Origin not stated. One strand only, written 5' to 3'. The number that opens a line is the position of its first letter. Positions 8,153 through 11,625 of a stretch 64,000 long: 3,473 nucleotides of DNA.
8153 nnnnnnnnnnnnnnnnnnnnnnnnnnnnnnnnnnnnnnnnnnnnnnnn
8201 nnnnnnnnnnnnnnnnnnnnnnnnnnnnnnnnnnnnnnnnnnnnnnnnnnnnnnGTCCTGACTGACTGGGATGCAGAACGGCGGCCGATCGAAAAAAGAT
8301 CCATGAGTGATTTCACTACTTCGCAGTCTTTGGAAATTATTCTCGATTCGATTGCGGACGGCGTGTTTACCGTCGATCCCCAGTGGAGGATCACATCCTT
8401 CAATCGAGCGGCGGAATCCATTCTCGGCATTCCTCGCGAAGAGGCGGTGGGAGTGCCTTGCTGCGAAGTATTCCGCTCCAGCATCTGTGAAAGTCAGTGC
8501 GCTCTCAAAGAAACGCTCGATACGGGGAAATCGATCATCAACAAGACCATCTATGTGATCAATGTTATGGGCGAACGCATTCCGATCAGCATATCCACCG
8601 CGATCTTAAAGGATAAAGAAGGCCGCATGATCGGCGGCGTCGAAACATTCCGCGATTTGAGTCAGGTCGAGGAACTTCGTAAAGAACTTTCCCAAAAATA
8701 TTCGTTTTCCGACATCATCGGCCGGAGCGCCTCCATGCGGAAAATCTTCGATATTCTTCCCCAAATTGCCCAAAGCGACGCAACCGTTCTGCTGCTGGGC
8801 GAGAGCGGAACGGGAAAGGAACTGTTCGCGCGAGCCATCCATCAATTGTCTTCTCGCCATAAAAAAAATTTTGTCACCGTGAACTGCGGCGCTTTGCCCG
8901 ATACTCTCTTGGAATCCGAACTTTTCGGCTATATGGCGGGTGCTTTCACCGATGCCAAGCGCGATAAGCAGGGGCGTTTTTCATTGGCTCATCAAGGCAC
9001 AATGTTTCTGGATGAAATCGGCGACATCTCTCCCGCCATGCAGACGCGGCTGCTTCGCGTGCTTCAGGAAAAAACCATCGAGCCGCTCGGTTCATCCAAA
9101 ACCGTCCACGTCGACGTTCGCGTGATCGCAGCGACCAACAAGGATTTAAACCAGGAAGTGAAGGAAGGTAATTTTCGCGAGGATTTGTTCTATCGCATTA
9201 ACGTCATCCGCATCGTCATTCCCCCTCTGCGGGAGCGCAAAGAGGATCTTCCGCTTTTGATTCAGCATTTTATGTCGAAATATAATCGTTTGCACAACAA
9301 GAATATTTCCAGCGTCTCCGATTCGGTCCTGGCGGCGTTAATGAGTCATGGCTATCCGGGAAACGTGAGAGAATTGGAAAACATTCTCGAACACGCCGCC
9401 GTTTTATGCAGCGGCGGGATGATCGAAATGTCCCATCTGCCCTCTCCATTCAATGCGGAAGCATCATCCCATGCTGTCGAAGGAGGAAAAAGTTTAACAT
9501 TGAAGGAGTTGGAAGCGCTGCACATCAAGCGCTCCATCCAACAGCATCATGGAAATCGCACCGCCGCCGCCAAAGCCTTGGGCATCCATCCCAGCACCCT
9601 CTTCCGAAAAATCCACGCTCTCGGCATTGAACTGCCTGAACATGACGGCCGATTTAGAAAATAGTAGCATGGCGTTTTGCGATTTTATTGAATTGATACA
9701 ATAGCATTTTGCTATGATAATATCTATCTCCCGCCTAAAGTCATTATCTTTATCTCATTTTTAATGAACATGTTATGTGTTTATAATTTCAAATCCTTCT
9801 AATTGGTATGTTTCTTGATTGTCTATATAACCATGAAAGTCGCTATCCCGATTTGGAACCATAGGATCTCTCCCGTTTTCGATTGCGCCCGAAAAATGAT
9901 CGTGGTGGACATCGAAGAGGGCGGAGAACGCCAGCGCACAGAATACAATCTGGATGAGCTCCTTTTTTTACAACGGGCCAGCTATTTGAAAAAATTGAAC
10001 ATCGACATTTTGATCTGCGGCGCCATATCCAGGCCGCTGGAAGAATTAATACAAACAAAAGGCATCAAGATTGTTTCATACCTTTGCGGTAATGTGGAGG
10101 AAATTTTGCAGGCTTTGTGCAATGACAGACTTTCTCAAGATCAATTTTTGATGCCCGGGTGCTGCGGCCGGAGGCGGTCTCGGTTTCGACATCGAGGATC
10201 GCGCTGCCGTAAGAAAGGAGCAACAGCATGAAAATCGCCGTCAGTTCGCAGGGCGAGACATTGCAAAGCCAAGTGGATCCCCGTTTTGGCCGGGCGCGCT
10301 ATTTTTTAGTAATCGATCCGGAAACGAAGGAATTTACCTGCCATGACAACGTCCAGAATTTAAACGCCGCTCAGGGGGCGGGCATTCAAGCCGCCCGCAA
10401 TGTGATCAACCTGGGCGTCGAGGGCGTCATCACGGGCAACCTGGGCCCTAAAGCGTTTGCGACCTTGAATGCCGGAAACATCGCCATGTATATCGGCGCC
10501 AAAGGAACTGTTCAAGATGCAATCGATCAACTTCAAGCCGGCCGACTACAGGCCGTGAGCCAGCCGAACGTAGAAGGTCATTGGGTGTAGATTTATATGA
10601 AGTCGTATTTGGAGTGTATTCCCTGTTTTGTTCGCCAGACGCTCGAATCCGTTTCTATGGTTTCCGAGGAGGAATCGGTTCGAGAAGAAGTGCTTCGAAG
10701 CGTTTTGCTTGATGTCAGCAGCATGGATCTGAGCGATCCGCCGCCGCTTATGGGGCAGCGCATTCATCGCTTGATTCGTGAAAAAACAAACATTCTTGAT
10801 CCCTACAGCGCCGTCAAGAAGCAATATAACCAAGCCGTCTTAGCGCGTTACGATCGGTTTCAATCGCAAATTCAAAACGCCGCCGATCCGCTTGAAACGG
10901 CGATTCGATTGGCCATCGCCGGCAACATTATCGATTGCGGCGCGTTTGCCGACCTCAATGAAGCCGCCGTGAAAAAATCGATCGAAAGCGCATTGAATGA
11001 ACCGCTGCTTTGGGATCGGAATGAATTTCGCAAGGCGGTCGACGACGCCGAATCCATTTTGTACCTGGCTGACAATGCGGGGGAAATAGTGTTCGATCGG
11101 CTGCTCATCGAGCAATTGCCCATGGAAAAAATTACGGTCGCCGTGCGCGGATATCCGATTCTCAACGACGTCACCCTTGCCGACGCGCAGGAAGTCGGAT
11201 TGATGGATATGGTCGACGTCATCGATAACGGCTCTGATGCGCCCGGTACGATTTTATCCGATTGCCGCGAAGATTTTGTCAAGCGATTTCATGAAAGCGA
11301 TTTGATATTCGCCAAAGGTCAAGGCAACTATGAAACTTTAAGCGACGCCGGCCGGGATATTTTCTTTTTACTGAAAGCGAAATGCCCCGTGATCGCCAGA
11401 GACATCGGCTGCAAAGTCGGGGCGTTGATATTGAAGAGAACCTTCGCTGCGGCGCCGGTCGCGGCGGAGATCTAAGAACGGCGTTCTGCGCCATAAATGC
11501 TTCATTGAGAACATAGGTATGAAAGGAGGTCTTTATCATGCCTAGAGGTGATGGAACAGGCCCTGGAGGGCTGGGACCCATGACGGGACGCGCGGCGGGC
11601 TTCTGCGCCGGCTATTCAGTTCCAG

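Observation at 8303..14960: Sigma-54-controlled nine-gene module of four NifX-like proteins, DUF89, DUF5320 and two MinD-type ATPases with ferredoxin inserts, outside any nitrogenase context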

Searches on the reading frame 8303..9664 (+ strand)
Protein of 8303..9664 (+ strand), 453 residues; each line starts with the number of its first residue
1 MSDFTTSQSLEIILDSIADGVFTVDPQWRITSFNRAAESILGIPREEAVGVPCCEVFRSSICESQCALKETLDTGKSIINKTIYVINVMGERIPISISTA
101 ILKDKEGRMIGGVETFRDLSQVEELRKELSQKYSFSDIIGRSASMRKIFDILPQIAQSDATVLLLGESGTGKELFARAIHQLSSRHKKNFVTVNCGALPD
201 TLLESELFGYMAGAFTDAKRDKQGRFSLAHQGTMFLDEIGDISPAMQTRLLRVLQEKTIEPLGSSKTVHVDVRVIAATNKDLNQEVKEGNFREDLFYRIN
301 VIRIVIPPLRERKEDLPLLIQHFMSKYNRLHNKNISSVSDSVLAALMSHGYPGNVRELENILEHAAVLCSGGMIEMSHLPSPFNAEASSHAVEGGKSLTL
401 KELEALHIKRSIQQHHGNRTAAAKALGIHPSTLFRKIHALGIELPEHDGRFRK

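Call 3: search_protein_families(library=pfam, proteins=[window:8303-9664:+], max_evalue=0.01)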
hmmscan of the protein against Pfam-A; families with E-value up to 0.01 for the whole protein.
window:8303-9664:+ (453 aa): 16 families
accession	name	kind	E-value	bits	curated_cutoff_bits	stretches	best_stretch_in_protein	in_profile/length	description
PF00158.32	Sigma54_activat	-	3.3e-72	242.1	20.2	1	138-304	1-167/168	Sigma-54 interaction domain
PF25601.1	AAA_lid_14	-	8.4e-28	96.5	27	1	310-390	1-81/87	AAA+ ATPase lid domain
PF14532.12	Sigma54_activ_2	-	6.8e-24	85.1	25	1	139-309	1-138/138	Sigma-54 interaction domain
PF13426.13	PAS_9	-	5e-12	46.4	27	1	19-121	2-103/103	PAS domain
PF08448.16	PAS_4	-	6.3e-12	46.1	23.1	1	14-123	1-109/110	PAS fold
PF07728.20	AAA_5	-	1.3e-09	38.6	22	1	162-281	2-124/139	AAA domain (dynein-related subfamily)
PF02954.25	HTH_8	-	2.2e-09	37.3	22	1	399-438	1-40/42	Bacterial regulatory protein, Fis family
PF00989.32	PAS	-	8.4e-09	35.9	22.6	1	13-118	6-112/113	PAS fold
PF00004.35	AAA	-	1.8e-07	32.1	21.2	1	162-289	1-117/131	ATPase family associated with various cellular activities (AAA)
PF01078.27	Mg_chelatase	-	4.8e-07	29.8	20.3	1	220-279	96-157/207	Magnesium chelatase, subunit ChlI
PF13188.13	PAS_8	-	6.1e-07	29.6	21.8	1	10-50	3-40/65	PAS domain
PF07724.20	AAA_2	-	4.5e-05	24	27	1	160-285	4-130/166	AAA domain (Cdc48 subfamily)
PF13191.12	AAA_16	-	0.00014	22.8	32.6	1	139-256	3-122/167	AAA ATPase domain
PF13556.12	HTH_30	-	0.00058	20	27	1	414-438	10-34/59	PucR C-terminal helix-turn-helix domain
PF00126.33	HTH_1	-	0.0056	17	26.6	0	416-440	13-37/60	Bacterial regulatory helix-turn-helix protein, lysR family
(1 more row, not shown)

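Call 4: search_protein_families(library=ncbifam, proteins=[window:8303-9664:+], max_evalue=0.01)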
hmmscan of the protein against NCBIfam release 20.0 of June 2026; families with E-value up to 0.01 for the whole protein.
window:8303-9664:+ (453 aa): 46 families (the best 25 are shown)
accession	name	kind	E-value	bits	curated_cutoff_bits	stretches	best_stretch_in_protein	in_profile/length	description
NF041552.1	TF_PrdR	equivalog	1.6e-119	399.8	795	1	7-438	133-574/577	sigma-54 dependent transcriptional regulator PrdR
TIGR01817.1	nifA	equivalog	7.9e-113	378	528.85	1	121-414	181-472/534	nif-specific transcriptional activator NifA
NF008469.0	PRK11361.1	equivalog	8.7e-102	341.2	714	1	121-443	128-457/461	acetoacetate metabolism transcriptional regulator AtoC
TIGR02915.1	PEP_resp_reg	equivalog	8.8e-99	331.3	502.6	1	126-442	126-444/445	PEP-CTERM-box response regulator transcription factor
NF038308.1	RNA_repair_RtcR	equivalog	1e-97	328.2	650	1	118-404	162-457/530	RNA repair transcriptional activator RtcR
NF003451.0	PRK05022.1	equivalog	5.2e-95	319.1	476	1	126-443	180-511/512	nitric oxide reductase transcriptional regulator NorR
TIGR01818.1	ntrC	equivalog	1.5e-94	317.4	558.6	1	124-386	122-384/463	nitrogen regulation protein NR(I)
TIGR02329.1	propionate_PrpR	equivalog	2.1e-94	317.1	499.2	1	124-438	200-525/526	propionate catabolism operon regulatory protein PrpR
NF011958.0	PRK15429.1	equivalog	9.5e-91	305.4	830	1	85-443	332-687/692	formate hydrogenlyase transcriptional activator FlhA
NF007689.0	PRK10365.1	equivalog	2.1e-89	300.3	760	1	134-437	137-439/441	sigma-54-dependent response regulator transcription factor ZraR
NF041906.1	V4R_TF_MobR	exception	9.9e-89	298.2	999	1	128-434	224-538/544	phenol degradation transcriptional regulator MobR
NF050807.1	TransRegFlbDCaul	equivalog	1e-86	291.6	750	1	136-438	118-436/454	sigma-54-dependent transcriptional regulator FlbD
NF011953.0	PRK15424.1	equivalog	2.3e-86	290.5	703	1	124-439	207-533/538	propionate catabolism operon regulatory protein PrpR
NF041946.1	LuxO_transreg_Vib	equivalog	2.1e-85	287.3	800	2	127-391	124-388/463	quorum-sensing sigma-54 dependent transcriptional regulator LuxO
NF011695.0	PRK15115.1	equivalog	7.3e-84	282.1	763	1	135-430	134-426/445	two-component system response regulator GlrR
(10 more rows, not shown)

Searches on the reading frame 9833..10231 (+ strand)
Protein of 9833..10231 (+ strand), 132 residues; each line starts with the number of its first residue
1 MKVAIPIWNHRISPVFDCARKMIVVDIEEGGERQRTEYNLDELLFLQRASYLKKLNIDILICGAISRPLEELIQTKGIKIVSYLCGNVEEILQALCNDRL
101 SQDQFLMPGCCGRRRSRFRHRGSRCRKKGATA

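Call 3: search_protein_families(library=pfam, proteins=[window:9833-10231:+], max_evalue=0.01)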
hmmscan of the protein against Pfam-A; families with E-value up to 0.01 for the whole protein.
window:9833-10231:+ (132 aa): 1 family
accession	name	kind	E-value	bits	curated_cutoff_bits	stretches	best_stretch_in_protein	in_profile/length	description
PF02579.22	Nitro_FeMo-Co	-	8.6e-08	32.8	26.3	1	9-95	2-92/94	Dinitrogenase iron-molybdenum cofactor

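Call 4: search_protein_families(library=ncbifam, proteins=[window:9833-10231:+], max_evalue=0.01)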
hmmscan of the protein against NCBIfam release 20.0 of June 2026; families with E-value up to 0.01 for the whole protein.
window:9833-10231:+ (132 aa): 1 family
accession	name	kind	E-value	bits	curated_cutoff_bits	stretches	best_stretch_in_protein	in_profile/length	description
NF041136.1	MrpORP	equivalog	2.7e-05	23.6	450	1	1-94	265-359/365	iron-sulfur cluster carrier protein MrpORP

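Call 18: search_solved_structures(query=window:9833-10231:+, max_evalue=0.1)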
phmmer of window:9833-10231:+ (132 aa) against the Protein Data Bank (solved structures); distinct sequences matched with E-value up to 0.1: 0.

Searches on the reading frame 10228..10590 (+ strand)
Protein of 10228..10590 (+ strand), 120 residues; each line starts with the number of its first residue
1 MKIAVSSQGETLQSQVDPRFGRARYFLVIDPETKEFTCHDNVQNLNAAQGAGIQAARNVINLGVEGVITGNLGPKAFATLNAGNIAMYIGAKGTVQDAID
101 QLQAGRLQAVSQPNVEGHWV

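Call 3: search_protein_families(library=pfam, proteins=[window:10228-10590:+], max_evalue=0.01)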
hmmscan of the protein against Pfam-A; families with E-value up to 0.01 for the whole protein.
window:10228-10590:+ (120 aa): 1 family
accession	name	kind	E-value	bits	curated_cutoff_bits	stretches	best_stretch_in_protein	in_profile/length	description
PF02579.22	Nitro_FeMo-Co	-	3.2e-22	79.1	26.3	1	13-103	2-93/94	Dinitrogenase iron-molybdenum cofactor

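Call 4: search_protein_families(library=ncbifam, proteins=[window:10228-10590:+], max_evalue=0.01)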
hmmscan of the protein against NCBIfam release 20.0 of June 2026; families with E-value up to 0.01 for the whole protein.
window:10228-10590:+ (120 aa): 1 family
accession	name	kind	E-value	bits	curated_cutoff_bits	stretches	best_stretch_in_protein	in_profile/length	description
NF041136.1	MrpORP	equivalog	2.6e-06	27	450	1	1-101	265-359/365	iron-sulfur cluster carrier protein MrpORP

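Call 16: search_solved_structures(query=window:10228-10590:+, max_evalue=0.01)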
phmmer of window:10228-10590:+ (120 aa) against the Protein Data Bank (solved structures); distinct sequences matched with E-value up to 0.01: 6.
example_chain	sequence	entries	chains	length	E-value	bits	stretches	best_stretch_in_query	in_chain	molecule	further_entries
1rdu_A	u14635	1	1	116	1.1e-17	67.3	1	2-111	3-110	conserved hypothetical protein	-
2wfb_A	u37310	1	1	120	1.6e-15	60.3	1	2-114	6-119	PUTATIVE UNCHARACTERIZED PROTEIN ORP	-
1eo1_A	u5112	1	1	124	3e-15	59.4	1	1-114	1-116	HYPOTHETICAL PROTEIN MTH1175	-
1t3v_A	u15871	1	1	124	2.1e-06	30.9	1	7-109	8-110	conserved hypothetical protein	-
1o13_A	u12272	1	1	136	2.9e-06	30.5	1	8-109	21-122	probable NifB protein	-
2yx6_A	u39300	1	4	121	8.1e-06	29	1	1-108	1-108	Hypothetical protein PH0822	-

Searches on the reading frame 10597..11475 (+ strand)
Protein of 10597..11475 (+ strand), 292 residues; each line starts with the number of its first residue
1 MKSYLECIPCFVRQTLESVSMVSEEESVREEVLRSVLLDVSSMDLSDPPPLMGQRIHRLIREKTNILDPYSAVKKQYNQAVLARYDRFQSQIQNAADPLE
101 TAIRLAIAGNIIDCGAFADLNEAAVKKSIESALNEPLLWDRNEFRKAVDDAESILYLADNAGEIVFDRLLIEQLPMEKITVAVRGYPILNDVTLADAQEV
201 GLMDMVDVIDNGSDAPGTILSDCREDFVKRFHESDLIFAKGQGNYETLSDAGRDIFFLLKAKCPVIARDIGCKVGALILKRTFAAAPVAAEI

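Call 3: search_protein_families(library=pfam, proteins=[window:10597-11475:+], max_evalue=0.01)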
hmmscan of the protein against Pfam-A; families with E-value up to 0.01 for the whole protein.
window:10597-11475:+ (292 aa): 1 family
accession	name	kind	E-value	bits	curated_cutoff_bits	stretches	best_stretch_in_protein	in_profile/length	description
PF01937.24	ARMT1-like_dom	-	3.1e-66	224.1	25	1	6-277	4-310/311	Damage-control phosphatase ARMT1-like domain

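Call 4: search_protein_families(library=ncbifam, proteins=[window:10597-11475:+], max_evalue=0.01)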
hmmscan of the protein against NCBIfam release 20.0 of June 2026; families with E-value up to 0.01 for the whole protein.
window:10597-11475:+ (292 aa): 2 families
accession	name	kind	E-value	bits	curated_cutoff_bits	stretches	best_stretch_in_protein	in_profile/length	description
NF040824.1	damage_ctl_Phtase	equivalog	3.7e-51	174.3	440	1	1-278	1-280/282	damage-control phosphatase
NF041594.1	dam_ctlPhtase_Archglob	equivalog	2.3e-43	148.7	500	1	1-278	1-283/287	damage-control phosphatase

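Call 60: search_solved_structures(query=window:10597-11475:+, max_evalue=0.001)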
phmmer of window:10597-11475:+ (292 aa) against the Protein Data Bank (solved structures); distinct sequences matched with E-value up to 0.001: 2.
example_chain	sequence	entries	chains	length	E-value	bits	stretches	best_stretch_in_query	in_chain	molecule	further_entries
2ffj_A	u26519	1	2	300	4.7e-38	134.5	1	7-280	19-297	conserved hypothetical protein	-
2g8l_A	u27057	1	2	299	2.5e-36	128.8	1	1-281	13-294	287aa long hypothetical protein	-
